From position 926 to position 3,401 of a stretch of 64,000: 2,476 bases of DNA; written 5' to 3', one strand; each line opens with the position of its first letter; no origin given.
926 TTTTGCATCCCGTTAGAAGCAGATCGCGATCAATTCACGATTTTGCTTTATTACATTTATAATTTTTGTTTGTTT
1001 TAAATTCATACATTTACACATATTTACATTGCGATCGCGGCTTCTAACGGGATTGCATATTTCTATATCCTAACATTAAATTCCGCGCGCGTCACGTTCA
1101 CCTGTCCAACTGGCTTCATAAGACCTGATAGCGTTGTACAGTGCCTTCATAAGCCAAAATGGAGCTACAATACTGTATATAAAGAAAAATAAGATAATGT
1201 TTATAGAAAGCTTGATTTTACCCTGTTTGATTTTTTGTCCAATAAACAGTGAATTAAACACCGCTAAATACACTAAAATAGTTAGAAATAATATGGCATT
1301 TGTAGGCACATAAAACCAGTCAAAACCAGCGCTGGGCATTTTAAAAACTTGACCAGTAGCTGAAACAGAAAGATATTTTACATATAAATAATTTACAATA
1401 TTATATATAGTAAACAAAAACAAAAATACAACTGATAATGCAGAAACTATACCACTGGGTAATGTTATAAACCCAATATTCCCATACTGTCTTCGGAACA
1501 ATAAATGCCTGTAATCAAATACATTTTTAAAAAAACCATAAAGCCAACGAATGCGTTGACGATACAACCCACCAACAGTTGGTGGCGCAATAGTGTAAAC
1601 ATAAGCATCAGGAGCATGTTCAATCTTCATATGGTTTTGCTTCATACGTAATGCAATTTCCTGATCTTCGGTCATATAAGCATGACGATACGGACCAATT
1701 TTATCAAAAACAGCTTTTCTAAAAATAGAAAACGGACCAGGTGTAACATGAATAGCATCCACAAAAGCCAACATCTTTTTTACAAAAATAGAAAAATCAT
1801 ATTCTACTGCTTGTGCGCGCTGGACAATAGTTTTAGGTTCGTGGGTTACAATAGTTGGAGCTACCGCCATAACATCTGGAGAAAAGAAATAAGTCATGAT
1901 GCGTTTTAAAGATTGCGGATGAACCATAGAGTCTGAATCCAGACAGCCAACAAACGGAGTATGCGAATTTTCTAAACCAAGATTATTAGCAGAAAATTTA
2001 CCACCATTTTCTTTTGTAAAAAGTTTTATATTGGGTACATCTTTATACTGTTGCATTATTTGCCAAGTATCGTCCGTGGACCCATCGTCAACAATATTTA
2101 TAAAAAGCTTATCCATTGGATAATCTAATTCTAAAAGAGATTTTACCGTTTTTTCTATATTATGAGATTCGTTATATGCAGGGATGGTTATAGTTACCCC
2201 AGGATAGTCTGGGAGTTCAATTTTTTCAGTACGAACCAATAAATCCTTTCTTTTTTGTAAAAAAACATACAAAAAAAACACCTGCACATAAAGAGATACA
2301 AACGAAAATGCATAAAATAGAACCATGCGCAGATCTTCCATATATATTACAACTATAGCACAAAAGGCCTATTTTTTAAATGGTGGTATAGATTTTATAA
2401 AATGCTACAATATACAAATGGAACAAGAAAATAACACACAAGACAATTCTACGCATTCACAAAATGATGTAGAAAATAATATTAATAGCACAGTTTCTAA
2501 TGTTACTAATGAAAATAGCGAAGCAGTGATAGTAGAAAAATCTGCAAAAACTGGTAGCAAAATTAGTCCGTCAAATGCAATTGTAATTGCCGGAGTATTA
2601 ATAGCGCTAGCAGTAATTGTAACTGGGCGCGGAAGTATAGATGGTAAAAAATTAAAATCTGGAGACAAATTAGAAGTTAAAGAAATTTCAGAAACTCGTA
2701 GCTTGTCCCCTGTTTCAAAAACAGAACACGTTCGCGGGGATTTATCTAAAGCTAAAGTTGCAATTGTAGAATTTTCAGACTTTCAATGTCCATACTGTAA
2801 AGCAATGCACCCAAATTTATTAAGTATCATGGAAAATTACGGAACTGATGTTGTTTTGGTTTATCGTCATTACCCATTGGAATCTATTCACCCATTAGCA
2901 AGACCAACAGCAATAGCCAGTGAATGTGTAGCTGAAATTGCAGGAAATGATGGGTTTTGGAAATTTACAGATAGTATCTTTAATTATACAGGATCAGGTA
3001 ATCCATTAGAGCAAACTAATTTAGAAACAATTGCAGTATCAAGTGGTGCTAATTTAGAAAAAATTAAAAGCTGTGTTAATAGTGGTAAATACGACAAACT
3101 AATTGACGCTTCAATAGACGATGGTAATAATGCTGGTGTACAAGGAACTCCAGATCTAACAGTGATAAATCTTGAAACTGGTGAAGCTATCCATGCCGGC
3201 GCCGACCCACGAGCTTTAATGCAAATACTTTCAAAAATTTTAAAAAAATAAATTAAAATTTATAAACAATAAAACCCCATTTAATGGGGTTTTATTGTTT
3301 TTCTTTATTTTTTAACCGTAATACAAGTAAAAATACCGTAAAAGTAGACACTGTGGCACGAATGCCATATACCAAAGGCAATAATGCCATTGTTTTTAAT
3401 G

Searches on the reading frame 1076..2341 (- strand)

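Call 65: search_protein_families(library=pfam, proteins=[window:1076-2341:-], max_evalue=0.0001)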
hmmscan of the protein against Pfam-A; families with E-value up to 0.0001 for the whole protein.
window:1076-2341:- (421 aa): 6 families
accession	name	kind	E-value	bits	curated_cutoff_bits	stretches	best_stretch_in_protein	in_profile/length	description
PF00535.33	Glycos_transf_2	-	7.4e-28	98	23.3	1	50-216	1-168/168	Glycosyl transferase family 2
PF13641.12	Glyco_tranf_2_3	-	1.7e-24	87.5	27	1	47-269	1-230/230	Glycosyltransferase like family 2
PF13632.12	Glyco_trans_2_3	-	4.8e-19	69.4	27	1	132-324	3-183/198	Glycosyl transferase family group 2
PF13506.12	Glyco_transf_21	-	1.3e-10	41.5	21.7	1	115-266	18-172/174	Glycosyl transferase family 21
PF03142.21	Chitin_synth_2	-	7.4e-08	31.9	27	0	235-337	339-446/527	Chitin synthase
PF10111.15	Glyco_tranf_2_2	-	5.3e-06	26.6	27.3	1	51-249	2-215/276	Glycosyltransferase like family 2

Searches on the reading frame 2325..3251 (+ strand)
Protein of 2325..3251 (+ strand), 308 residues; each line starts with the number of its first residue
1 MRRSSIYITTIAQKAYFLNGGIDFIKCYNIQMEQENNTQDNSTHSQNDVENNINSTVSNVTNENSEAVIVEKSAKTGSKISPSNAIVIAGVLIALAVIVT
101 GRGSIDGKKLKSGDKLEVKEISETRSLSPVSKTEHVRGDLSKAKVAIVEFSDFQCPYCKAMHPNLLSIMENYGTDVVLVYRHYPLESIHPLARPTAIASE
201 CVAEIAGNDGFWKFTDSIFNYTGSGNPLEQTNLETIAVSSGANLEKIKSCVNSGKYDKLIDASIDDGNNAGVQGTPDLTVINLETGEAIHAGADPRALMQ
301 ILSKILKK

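Call 65: search_protein_families(library=pfam, proteins=[window:2325-3251:+], max_evalue=0.0001)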
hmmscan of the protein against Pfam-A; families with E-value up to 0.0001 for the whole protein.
window:2325-3251:+ (308 aa): 2 families
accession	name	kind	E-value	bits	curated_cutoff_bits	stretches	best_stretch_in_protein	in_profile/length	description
PF13462.12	Thioredoxin_4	-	4.7e-19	69.6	23.2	1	132-279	3-144/165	Thioredoxin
PF01323.26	DSBA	-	4e-15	56.6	25.6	1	147-193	2-46/191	DSBA-like thioredoxin domain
